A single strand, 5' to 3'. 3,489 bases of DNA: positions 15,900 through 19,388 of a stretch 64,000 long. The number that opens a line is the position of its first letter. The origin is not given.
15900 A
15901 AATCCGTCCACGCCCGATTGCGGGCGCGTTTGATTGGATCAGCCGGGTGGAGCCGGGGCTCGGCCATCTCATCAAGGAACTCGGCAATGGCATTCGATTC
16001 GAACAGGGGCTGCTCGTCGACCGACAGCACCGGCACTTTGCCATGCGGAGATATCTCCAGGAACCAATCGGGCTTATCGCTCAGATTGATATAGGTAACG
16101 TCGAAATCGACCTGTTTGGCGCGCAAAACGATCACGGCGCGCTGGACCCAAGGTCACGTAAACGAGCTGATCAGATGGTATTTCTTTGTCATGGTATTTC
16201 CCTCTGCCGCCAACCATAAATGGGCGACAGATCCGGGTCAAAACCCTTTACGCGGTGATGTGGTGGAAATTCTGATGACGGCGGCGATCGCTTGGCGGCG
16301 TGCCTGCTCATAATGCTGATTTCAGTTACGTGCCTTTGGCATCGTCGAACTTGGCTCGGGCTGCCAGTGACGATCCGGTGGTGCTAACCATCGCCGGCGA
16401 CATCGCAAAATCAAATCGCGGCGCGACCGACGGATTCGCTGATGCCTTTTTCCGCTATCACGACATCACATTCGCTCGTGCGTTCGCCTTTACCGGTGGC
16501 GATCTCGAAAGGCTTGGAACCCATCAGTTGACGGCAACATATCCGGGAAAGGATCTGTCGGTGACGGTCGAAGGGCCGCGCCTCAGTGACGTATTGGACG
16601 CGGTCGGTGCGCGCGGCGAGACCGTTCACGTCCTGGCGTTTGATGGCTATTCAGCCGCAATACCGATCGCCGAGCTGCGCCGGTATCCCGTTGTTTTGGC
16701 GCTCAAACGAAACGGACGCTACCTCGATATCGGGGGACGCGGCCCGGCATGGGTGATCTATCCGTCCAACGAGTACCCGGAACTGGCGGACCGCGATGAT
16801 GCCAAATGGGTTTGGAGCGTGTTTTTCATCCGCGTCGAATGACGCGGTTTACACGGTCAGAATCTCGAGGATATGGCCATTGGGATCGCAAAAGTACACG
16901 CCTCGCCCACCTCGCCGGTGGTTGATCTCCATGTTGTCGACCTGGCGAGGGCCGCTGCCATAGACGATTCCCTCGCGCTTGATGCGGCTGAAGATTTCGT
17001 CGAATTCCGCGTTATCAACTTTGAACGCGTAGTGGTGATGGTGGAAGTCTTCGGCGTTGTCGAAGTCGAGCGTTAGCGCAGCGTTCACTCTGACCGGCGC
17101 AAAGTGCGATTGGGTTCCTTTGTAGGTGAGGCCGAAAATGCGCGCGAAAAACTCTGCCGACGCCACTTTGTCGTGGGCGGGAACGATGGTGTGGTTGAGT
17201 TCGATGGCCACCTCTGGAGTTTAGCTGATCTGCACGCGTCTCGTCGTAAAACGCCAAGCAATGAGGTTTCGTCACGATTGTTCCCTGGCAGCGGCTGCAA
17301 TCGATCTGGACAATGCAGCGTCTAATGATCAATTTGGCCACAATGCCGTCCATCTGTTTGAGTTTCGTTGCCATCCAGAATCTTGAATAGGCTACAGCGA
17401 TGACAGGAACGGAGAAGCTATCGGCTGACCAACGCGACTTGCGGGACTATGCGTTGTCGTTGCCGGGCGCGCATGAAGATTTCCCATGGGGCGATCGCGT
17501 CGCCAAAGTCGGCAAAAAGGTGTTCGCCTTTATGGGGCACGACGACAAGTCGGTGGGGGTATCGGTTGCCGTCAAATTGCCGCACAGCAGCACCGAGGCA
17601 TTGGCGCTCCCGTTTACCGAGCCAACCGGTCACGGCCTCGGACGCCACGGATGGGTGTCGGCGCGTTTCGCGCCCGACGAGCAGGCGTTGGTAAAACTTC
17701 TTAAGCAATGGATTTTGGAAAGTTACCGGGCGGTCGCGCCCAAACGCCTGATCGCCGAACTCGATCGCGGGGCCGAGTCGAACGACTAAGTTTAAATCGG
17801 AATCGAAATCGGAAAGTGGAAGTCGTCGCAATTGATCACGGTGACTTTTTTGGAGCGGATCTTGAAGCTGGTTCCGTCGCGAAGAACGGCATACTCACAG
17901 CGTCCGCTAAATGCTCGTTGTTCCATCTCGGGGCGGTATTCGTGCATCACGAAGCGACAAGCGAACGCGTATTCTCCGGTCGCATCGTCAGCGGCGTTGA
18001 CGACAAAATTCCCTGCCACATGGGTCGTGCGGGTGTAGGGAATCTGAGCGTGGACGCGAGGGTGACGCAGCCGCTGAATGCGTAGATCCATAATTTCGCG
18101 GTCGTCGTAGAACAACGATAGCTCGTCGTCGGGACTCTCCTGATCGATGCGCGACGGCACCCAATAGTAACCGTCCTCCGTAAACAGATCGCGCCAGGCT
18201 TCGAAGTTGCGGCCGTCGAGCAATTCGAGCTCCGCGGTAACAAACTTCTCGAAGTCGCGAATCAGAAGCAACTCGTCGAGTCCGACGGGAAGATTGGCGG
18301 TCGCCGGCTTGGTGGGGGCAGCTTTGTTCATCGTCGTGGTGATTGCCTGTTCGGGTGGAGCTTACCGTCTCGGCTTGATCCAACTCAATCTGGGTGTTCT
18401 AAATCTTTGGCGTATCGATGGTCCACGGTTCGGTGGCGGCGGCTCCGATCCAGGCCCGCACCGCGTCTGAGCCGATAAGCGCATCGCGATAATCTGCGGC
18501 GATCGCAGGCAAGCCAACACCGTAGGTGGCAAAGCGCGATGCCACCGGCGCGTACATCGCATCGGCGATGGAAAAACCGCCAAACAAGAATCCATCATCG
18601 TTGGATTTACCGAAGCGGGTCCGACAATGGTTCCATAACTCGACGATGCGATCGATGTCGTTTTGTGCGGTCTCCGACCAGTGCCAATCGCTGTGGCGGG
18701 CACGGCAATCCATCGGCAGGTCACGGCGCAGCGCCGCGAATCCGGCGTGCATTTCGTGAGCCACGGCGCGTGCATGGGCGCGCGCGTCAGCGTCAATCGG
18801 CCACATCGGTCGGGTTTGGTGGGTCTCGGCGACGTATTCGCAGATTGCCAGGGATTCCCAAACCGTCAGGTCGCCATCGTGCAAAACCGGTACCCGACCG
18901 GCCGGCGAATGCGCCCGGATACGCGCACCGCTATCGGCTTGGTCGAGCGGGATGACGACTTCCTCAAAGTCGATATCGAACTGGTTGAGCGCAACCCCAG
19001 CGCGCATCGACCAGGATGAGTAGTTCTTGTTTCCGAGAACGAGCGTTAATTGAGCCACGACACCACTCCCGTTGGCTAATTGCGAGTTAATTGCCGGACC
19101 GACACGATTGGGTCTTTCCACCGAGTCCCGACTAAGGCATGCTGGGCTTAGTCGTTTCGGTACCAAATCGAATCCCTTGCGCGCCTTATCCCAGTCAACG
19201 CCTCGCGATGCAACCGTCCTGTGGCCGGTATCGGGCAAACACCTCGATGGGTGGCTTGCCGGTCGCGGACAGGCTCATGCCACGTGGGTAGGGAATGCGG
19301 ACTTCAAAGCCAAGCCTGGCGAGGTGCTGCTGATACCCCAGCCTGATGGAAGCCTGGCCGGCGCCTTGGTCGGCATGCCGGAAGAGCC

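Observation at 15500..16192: Omega-class-like GST with an in-frame TGA at the catalytic cysteine: selenocysteine candidate heading a Rieske dioxygenase operon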

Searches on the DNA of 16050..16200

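Call 42: search_rna_families(source=window, start=16050, end=16200, threshold=evalue, max_evalue=10, show_alignments=3)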
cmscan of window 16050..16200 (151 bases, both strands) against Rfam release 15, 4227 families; matches with E-value up to 10: 1.
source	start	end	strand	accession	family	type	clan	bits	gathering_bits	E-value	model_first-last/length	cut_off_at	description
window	16166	16200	-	RF00151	SNORD58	Gene; snRNA; snoRNA; CD-box;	CL00064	16.3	42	0.4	32-65/65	5'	Small nucleolar RNA SNORD58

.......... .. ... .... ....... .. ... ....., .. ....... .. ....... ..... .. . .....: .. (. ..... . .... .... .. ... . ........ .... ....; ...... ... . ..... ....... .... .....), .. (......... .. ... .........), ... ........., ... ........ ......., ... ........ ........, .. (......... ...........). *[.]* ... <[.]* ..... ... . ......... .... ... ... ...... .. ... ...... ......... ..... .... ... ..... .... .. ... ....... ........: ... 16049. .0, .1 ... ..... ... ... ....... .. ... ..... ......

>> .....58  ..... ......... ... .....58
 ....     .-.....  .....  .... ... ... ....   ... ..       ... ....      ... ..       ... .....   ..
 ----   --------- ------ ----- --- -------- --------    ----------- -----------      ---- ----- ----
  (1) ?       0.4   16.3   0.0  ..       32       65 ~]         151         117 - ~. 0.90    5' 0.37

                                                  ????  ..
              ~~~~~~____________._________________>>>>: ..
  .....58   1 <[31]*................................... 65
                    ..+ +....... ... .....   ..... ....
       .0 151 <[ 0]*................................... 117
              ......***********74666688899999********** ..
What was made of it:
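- Closest known: Bacterial SECIS elements. Different: No Rfam model matches (call 42).
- No Rfam family matches the region (call 42).
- Tried and rejected: The only hit was a chance snoRNA match (call 42).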

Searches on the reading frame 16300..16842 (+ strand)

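Call 24: search_protein_families(library=pfam, proteins=[window:16300-16842:+])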
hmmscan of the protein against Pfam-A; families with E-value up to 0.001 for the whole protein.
window:16300-16842:+ (180 aa): 1 family
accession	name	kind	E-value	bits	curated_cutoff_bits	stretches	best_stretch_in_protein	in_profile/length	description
PF00174.25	Oxidored_molyb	-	2.8e-05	24.2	24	1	89-155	70-144/169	Oxidoreductase molybdopterin binding domain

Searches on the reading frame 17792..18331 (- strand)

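Call 24: search_protein_families(library=pfam, proteins=[window:17792-18331:-])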
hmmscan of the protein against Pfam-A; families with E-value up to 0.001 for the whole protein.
window:17792-18331:- (179 aa): 2 families
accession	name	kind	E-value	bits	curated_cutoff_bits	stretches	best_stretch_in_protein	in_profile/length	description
PF00866.24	Ring_hydroxyl_B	-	2.5e-26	92.9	27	1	34-168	2-140/144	Ring hydroxylating beta subunit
PF13577.12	SnoaL_4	-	6.3e-07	29.9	24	1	20-160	2-124/126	SnoaL-like domain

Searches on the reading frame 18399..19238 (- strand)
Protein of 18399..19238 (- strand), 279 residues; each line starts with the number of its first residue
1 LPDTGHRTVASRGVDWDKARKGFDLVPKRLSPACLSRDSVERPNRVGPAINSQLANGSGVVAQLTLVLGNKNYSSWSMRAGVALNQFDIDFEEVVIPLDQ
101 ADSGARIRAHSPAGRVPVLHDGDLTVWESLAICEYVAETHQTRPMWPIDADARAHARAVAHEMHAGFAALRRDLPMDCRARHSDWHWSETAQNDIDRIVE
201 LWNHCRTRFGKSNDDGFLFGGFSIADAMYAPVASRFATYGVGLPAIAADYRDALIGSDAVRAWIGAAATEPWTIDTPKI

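Call 24: search_protein_families(library=pfam, proteins=[window:18399-19238:-])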
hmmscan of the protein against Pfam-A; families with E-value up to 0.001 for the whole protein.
window:18399-19238:- (279 aa): 4 families
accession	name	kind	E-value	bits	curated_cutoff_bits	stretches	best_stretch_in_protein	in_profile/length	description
PF13409.12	GST_N_2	-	3.7e-14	53.5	25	1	73-138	1-69/70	Glutathione S-transferase, N-terminal domain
PF13417.12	GST_N_3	-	1.4e-11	45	22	1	72-143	5-74/75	Glutathione S-transferase, N-terminal domain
PF02798.26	GST_N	-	2.1e-10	41.2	20.9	1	74-138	11-76/76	Glutathione S-transferase, N-terminal domain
PF13410.11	GST_C_2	-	1.3e-08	35.2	24.9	1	192-265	5-68/69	Glutathione S-transferase, C-terminal domain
